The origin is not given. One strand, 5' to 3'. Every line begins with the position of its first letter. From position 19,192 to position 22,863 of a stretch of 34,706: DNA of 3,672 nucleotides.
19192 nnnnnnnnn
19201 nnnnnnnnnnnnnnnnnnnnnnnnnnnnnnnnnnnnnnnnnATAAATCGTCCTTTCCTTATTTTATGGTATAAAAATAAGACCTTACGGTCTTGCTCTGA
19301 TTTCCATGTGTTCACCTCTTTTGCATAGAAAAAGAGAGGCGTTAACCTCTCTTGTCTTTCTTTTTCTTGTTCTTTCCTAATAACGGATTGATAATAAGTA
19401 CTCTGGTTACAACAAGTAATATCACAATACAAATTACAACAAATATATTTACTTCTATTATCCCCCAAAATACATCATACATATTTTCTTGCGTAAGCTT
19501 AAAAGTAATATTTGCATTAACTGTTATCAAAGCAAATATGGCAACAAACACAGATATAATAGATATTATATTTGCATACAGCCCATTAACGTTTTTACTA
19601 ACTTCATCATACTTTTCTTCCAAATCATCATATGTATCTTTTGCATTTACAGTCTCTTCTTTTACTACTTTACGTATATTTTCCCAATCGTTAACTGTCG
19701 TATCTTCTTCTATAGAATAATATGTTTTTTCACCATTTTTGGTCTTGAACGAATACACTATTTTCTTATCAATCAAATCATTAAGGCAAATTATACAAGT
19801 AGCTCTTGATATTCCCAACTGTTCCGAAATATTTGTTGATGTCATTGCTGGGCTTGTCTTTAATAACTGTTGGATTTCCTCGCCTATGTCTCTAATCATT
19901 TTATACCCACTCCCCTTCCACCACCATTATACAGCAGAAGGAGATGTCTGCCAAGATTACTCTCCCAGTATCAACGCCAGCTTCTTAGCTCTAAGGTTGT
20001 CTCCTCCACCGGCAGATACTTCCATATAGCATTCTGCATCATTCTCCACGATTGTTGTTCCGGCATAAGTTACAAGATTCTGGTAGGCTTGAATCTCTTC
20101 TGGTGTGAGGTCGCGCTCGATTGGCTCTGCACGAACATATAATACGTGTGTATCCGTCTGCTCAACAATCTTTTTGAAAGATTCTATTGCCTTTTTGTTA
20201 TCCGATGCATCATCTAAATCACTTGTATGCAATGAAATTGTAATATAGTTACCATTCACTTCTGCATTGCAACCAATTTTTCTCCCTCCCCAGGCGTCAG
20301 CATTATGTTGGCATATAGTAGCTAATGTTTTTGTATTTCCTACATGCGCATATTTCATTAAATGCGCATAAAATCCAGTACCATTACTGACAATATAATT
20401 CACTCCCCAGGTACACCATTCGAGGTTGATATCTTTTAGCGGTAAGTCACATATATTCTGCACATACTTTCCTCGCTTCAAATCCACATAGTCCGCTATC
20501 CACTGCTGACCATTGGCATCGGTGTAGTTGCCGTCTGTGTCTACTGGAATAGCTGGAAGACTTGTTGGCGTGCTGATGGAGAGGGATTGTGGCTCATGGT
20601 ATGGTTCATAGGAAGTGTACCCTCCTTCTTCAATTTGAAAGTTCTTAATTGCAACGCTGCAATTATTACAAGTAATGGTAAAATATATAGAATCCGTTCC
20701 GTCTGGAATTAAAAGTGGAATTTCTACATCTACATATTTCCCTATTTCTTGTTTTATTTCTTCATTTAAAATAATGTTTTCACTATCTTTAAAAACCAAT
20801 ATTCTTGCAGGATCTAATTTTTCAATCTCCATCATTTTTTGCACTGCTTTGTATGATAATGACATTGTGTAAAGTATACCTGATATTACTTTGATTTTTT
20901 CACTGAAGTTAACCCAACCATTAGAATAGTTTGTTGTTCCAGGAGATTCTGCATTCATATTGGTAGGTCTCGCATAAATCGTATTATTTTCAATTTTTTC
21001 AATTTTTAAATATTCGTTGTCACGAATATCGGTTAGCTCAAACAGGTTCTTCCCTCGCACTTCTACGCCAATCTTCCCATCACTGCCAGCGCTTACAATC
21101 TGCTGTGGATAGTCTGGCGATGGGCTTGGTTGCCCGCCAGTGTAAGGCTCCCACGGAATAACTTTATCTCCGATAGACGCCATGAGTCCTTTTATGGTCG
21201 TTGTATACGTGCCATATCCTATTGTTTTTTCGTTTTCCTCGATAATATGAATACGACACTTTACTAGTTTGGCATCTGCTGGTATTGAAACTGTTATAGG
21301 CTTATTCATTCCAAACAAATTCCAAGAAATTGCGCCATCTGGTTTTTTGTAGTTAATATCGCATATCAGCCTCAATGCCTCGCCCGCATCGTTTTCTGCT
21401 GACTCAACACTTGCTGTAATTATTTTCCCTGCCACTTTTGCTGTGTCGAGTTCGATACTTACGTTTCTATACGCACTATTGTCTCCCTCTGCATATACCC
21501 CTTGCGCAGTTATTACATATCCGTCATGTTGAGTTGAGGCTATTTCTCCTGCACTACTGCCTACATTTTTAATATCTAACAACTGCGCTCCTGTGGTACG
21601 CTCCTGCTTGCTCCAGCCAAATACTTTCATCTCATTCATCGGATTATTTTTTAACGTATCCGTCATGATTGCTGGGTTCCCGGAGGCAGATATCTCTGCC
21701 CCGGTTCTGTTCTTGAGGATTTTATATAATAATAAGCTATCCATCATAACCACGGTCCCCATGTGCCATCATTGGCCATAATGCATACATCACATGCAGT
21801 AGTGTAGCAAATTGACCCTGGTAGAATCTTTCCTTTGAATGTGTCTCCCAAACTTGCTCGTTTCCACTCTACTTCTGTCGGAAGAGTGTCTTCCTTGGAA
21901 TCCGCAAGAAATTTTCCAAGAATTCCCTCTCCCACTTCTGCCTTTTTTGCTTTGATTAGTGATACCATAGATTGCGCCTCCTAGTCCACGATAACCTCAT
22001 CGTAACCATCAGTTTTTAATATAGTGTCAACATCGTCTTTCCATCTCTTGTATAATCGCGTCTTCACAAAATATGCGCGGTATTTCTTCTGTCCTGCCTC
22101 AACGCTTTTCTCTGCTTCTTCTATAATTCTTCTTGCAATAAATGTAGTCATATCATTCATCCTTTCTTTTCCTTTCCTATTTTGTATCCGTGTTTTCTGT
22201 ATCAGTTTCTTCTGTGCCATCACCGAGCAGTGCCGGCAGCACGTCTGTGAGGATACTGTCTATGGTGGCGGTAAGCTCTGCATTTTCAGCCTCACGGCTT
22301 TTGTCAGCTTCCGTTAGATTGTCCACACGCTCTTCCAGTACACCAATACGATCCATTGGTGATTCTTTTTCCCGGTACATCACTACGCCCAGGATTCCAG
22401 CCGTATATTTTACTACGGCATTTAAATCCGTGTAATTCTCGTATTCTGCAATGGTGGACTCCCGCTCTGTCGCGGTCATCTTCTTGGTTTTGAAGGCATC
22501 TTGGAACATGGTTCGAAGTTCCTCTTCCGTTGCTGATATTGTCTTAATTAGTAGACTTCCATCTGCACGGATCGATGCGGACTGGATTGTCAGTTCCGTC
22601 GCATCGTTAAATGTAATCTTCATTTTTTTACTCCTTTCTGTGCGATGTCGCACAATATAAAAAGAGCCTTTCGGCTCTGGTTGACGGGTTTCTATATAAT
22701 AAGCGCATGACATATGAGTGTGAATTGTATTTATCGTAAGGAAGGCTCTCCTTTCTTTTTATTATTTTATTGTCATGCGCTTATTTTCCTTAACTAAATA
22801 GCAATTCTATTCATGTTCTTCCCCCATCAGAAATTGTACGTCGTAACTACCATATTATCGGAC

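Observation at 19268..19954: Self-contained AT-rich moron encoding a membrane-anchored winged-helix protein, between the tail fibre and lysis genes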

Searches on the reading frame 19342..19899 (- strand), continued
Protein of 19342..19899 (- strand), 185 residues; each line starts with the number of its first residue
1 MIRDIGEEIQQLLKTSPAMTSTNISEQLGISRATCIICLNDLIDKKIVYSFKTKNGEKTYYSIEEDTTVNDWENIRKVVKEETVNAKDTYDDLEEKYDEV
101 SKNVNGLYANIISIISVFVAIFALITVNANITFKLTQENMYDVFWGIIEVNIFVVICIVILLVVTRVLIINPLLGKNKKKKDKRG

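Call 67: fold_search(model_id=the predicted structure, library=viral)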
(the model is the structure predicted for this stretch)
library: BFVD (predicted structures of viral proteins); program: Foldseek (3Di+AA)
matches with E <= 10: 1253; with E <= 0.001: 8
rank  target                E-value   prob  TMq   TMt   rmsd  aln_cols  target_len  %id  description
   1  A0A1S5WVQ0            4.3e-04  1.00  0.30  0.38  10.1        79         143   16  (no name in the UniProt tables at hand)
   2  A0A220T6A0            4.9e-04  1.00  0.32  0.25   6.9        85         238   15  DsRNA-binding PKR inhibitor [Eptesipox virus]
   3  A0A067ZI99            5.5e-04  1.00  0.32  0.62   2.1        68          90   19  (no name in the UniProt tables at hand)
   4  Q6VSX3                5.9e-04  1.00  0.30  0.77   1.8        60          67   22  (no name in the UniProt tables at hand)
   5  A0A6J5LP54            7.2e-04  1.00  0.32  0.35   5.9        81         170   20  Uncharacterized protein [uncultured Caudovirales phage]
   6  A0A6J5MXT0            9.2e-04  1.00  0.33  0.61   1.8        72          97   12  Helix-turn-helix domain containing protein [uncultured Caudovirales phage]
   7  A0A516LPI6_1          9.9e-04  1.00  0.33  0.06   2.0        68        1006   18  (no name in the UniProt tables at hand)
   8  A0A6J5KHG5            9.9e-04  1.00  0.31  0.44   9.2       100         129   17  Uncharacterized protein [uncultured Caudovirales phage]
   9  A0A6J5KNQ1            1.1e-03  1.00  0.33  0.61   6.9        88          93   14  Uncharacterized protein [uncultured Caudovirales phage]
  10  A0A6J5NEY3            1.3e-03  1.00  0.31  0.50   2.7        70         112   21  Uncharacterized protein [uncultured Caudovirales phage]
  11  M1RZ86                1.3e-03  1.00  0.31  0.47  12.4        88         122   24  (no name in the UniProt tables at hand)
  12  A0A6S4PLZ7            1.4e-03  1.00  0.31  0.54   1.9        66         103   18  Uncharacterized protein [uncultured phage_MedDCM-OCT-S45-C18]
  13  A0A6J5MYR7            1.4e-03  1.00  0.30  0.65   2.5        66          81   17  Transcription regulator TrmB, N-terminal [uncultured Caudovirales phage]
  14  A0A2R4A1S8            1.4e-03  1.00  0.30  0.09   2.8        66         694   18  (no name in the UniProt tables at hand)
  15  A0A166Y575            1.4e-03  1.00  0.33  0.47   2.1        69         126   23  HTH DNA binding domain protein [Gordonia phage Cozz]
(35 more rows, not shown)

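Call 70: predict_structure(alignment_id=A4)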
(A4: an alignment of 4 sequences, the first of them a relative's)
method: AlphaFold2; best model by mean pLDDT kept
length: 241 residues; sequences in the alignment: 4
mean_pLDDT: 75.9   pTM: 0.52
mean pLDDT of the five models: 75.9, 73.8, 72.7, 72.3, 69.3
residues with pLDDT >= 90: 76; 70-90: 95; 50-70: 42; < 50: 28
segments of 3 or more residues with pLDDT < 50: 1-27
pLDDT, mean of each block of 10 residues (from residue 1): 33 33 47 93 80 90 89 93 91 94 91 86 95 90 85 81 75 70 71 64 60 74 76 63 49
secondary structure, 60 per line:
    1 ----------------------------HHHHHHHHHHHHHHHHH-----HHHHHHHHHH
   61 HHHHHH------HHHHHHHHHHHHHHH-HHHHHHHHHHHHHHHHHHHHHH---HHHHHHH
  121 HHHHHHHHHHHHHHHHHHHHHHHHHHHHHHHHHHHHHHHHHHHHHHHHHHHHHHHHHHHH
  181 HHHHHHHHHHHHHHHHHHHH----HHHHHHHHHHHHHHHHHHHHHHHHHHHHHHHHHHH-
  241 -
elements in order: H29-45 H51-66 H73-87 H89-110 H114-200 H205-239

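Call 73: list_cluster_members(proteins=[window:19342-19899:-, P0031, P0071, P0101])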
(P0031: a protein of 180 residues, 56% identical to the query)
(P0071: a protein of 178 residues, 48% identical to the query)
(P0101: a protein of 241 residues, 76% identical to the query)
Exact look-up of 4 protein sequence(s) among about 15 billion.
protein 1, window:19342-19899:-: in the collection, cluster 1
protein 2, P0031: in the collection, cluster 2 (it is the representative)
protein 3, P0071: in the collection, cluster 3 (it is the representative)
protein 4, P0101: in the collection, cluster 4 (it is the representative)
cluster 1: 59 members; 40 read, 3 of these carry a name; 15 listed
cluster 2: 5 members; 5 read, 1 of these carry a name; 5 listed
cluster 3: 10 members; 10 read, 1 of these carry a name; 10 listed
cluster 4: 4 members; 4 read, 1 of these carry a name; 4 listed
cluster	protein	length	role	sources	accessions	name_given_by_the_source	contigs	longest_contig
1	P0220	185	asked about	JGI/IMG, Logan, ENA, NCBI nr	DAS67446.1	predicted transcriptional regulator | MAG TPA: winged helix-turn-helix domain protein [Caudoviricetes sp.]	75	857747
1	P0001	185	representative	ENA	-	-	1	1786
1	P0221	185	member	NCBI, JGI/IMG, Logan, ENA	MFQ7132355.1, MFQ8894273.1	MAG: hypothetical protein ACLRQC_09290 [Dorea formicigenerans] | predicted transcriptional regulator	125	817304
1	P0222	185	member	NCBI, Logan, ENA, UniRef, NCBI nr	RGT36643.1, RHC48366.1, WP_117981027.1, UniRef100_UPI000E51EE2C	hypothetical protein [Dorea formicigenerans] | hypothetical protein n=1 Tax=Dorea formicigenerans TaxID=39486 RepID=UPI000E51EE2C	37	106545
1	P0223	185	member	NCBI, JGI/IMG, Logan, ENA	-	-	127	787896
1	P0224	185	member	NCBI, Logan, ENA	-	-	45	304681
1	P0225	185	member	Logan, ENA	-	-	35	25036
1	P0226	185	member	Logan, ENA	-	-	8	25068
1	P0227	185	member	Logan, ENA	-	-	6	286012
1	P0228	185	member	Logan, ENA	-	-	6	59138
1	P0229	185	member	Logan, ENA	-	-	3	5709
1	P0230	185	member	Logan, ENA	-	-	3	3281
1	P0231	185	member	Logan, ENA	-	-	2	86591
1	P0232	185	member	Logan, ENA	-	-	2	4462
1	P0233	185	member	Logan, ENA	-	-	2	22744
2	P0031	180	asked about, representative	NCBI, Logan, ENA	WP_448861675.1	winged helix-turn-helix transcriptional regulator [Dorea sp.]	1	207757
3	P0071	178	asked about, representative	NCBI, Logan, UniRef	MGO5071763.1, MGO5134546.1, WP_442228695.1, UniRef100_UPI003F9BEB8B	winged helix-turn-helix transcriptional regulator [Roseburia faecis] | winged helix-turn-helix transcriptional regulator n=1 Tax=Roseburia faecis TaxID=301302 ...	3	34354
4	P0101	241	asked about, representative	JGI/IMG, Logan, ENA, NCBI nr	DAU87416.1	MAG TPA: hypothetical protein [Caudoviricetes sp.]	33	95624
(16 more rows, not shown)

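Call 77: fold_search(model_id=the predicted structure, library=pdb)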
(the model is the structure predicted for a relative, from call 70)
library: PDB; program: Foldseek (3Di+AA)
matches with E <= 10: 167; with E <= 0.001: 0
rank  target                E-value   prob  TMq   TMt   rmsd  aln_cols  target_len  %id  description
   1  4oyd_B                5.8e-01  0.30  0.16  0.29  15.1       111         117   11  Crystal structure of a computationally designed inhibitor of an Epstein-Barr viral Bcl-2 protein (released 2014-07-09)
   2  9clb_B                7.1e-01  0.25  0.17  0.33  15.0       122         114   14  Crystal structure of Bak bound to the inhibitory aBAK (released 2025-07-16)
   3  9clb_F                9.8e-01  0.20  0.16  0.29  15.8       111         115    8  Crystal structure of Bak bound to the inhibitory aBAK (released 2025-07-16)
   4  9clb_D                1.4e+00  0.16  0.16  0.29  15.4       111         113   12  Crystal structure of Bak bound to the inhibitory aBAK (released 2025-07-16)
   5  6pu7_A                1.4e+00  0.11  0.15  0.11  12.6       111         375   11  Human IDO1 in complex with compound 17 (N-{2-[(4-{N-[(7S)-4-fluorobicyclo[4.2.0]octa-1,3,5-trien-7-yl]-N'-hydroxycarba (released 2019-12-04)
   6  9k7w_E                1.5e+00  0.38  0.22  0.47   8.1       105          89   12  Crystal structure of designed nickel-induced homotrimer C3-Ni1-HH*3-18 (released 2025-10-29)
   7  5jsb_B                1.7e+00  0.12  0.17  0.29  17.4       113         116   15  Crystal structure of Mcl1-inhibitor complex (released 2016-11-16)
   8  5fu7_E                2.1e+00  0.11  0.20  0.12   7.2       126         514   14  drosophila nanos NBR peptide bound to the NOT module of the human CCR4-NOT complex (released 2016-03-23)
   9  8eja_A                2.3e+00  0.08  0.13  0.24  16.9       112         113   12  Computational design of potent and selective inhibitors of Bak and Bax (released 2024-03-20)
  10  5fu7_A                2.4e+00  0.11  0.21  0.12   7.7       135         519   13  drosophila nanos NBR peptide bound to the NOT module of the human CCR4-NOT complex (released 2016-03-23)
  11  4itw_A                2.4e+00  0.10  0.19  0.26  14.2       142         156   12  Anaerobic crystal structure of iron soaked (75 min) ferritin from Pseudo-nitzschia multiseries (released 2013-03-20)
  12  5ww8_C                2.8e+00  0.10  0.19  0.27  15.5       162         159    8  Crystal structure of the second DNA-Binding protein under starvation from Mycobacterium smegmatis soaked with iron in  (released 2017-08-09)
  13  4m33_A                2.8e+00  0.10  0.19  0.26  15.8       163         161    7  Crystal structure of gated-pore mutant H141D of second DNA-Binding protein under starvation from Mycobacterium smegmat (released 2014-03-05)
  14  5cwm                  3.0e+00  0.12  0.21  0.22   9.7       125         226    8  Crystal structure of de novo designed helical repeat protein DHR64 (released 2015-12-16)
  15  4m35_B                3.0e+00  0.09  0.19  0.26  15.1       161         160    9  Crystal structure of gated-pore mutant H126/141D of second DNA-Binding protein under starvation from Mycobacterium sme (released 2014-03-05)
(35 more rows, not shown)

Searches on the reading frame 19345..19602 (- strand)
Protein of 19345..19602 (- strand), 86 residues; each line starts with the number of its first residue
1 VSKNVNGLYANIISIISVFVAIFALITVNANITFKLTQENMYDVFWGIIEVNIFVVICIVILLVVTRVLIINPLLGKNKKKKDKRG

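Call 29: find_homologous_proteins(query=A2, max_evalue=0.001)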
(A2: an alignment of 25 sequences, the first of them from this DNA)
Query A2 (25 sequences) (86 aa, profile of the alignment): 34 proteins with E <= 0.001 among 2591 candidates.
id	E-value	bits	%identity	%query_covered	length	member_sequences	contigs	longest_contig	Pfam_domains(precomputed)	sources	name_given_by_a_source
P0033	5.2e-35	137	86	100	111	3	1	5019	-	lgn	-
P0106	6.4e-35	137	99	100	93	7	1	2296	-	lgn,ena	-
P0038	1.6e-34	135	84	100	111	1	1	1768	-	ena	-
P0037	1.9e-34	135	81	97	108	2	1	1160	-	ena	-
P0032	2.7e-34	135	84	100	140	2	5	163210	-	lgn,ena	-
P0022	3.3e-34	134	81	97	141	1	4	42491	-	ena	-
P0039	3.4e-34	134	81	97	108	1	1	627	-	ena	-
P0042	2.6e-33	131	78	100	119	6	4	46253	-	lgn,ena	-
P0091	3.9e-33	131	66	99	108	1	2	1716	-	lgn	-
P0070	4.6e-33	131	76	95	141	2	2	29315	-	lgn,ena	-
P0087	5.8e-32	127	72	94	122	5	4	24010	-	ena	-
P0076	6.9e-32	127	70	100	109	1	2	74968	-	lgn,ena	-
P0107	2.6e-31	125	82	92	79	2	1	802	-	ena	-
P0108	7.8e-29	117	62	83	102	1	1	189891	-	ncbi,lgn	ncbi:MAG: hypothetical protein ACLTZA_02720 [Anaerostipes sp.]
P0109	1.0e-28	117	62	83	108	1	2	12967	-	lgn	-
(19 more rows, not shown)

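Call 36: search_protein_representatives(alignment_id=A2)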
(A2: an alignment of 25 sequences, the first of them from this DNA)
Query: 25 sequences, 83 profile positions. Proteins with E-value up to 0.001 (for the whole library): 107; up to 1e-10: 50; up to 1e-30: 3. The best 107 are listed.
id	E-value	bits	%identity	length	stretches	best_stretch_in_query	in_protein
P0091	1.2e-33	130.8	-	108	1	1-81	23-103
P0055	1.3e-31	124.3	-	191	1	2-81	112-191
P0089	9.1e-31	121.6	-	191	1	1-80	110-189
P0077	2.1e-30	120.5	-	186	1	1-78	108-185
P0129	4.8e-29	116.1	-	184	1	1-79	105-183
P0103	1.3e-28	114.7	-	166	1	3-77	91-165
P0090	1.5e-28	114.5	-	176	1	1-79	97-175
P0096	1.6e-28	114.4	-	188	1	1-77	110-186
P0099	3.4e-28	113.4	-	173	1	1-78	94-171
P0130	3.6e-28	113.3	-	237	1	4-76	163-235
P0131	5.8e-28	112.7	-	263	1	3-80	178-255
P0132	8.1e-28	112.2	-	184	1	3-81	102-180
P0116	2.3e-27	110.7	-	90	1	2-79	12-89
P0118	1.7e-25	104.7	-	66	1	12-77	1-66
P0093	4.5e-25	103.4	-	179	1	2-81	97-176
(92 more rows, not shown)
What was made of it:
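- It forms a small family of 107 representatives in 1.84 billion proteins, always C-terminal (call 36).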

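Call 50: find_encoding_contigs(protein=P0108, flank=5000, max_places=3)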
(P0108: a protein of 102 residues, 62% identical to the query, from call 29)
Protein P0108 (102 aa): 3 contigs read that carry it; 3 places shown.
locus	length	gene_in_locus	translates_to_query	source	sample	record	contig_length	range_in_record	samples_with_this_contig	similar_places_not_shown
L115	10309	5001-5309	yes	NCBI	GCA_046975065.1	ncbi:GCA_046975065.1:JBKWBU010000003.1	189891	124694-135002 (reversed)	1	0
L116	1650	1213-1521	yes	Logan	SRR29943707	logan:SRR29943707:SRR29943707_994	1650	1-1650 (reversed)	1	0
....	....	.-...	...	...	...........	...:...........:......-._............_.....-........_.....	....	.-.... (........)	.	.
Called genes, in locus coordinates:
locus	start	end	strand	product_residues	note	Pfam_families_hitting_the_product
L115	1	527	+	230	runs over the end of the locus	-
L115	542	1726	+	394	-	-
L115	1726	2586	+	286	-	PF00657:Lipase_GDSL (weak), PF13472:Lipase_GDSL_2 (weak)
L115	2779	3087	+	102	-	-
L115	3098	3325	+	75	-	PF16945:Phage_r1t_holin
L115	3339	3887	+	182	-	PF01520:Amidase_3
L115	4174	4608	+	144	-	PF13274:SocA_Panacea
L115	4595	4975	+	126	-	-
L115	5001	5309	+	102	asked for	-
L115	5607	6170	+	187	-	PF13560:HTH_31 (weak), PF01381:HTH_3, PF12844:HTH_19 (weak), PF13443:HTH_26 (weak), PF07883:Cupin_2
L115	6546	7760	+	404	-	PF00202:Aminotran_3, PF01212:Beta_elim_lyase (weak)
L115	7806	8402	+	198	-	PF13189:Cytidylate_kin2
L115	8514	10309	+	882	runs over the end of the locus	PF00324:AA_permease, PF13520:AA_permease_2, PF00465:Fe-ADH, PF13685:Fe-ADH_2, PF25137:ADH_Fe_C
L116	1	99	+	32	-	?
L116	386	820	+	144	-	PF13274:SocA_Panacea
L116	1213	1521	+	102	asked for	-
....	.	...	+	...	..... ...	?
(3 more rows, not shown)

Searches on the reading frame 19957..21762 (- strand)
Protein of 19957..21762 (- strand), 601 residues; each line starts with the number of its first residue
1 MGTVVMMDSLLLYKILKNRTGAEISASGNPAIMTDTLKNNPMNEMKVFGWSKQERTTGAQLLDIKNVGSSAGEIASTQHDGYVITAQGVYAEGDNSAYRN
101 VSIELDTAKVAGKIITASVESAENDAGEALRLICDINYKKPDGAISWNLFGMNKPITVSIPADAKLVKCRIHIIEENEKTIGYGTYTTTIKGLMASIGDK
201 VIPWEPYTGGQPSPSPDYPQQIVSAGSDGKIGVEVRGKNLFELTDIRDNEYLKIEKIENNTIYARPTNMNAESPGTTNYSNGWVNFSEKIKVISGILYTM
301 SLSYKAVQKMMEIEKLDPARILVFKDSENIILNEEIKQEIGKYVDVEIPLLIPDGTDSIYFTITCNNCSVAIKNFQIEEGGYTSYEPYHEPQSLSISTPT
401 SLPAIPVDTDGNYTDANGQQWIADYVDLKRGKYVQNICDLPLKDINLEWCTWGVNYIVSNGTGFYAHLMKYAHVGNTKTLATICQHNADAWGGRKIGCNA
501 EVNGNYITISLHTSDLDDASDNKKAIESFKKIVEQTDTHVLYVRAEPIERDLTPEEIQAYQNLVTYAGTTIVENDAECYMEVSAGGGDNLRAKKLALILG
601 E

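Call 7: search_protein_families(library=pfam, proteins=[window:19957-21762:-], max_evalue=0.1)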
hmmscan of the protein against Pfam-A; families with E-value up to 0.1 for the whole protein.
window:19957-21762:- (601 aa): 0 families

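Call 8: search_protein_families(library=phrogs, proteins=[window:19957-21762:-], max_evalue=0.1)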
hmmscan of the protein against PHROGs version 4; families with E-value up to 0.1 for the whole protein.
window:19957-21762:- (601 aa): 1 family
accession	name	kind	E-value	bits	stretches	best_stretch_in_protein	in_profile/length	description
phrog_16099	-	other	0.02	15.7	1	48-107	36-96/124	methyltransferase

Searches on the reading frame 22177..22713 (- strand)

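Call 7: search_protein_families(library=pfam, proteins=[window:22177-22713:-], max_evalue=0.1)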
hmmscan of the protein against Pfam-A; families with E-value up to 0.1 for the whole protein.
window:22177-22713:- (178 aa): 1 family
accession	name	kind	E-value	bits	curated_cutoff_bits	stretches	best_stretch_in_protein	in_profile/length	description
PF16807.11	Phage_tail_terminator_4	-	0.024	15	27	1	54-102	39-87/142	Putative tail termination protein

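Call 8: search_protein_families(library=phrogs, proteins=[window:22177-22713:-], max_evalue=0.1)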
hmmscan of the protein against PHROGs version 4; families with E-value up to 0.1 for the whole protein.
window:22177-22713:- (178 aa): 5 families
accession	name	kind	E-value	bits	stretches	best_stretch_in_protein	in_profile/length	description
phrog_12931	-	unknown function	6e-30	104.9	1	30-135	3-107/123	-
phrog_30034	-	unknown function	1.8e-20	74.8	1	31-130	1-99/263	-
phrog_11175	-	unknown function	0.026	15.8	1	96-142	40-84/137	-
phrog_11860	-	unknown function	0.04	15.1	1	103-143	18-61/114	-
phrog_15403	-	unknown function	0.048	14.6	0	88-116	36-64/82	-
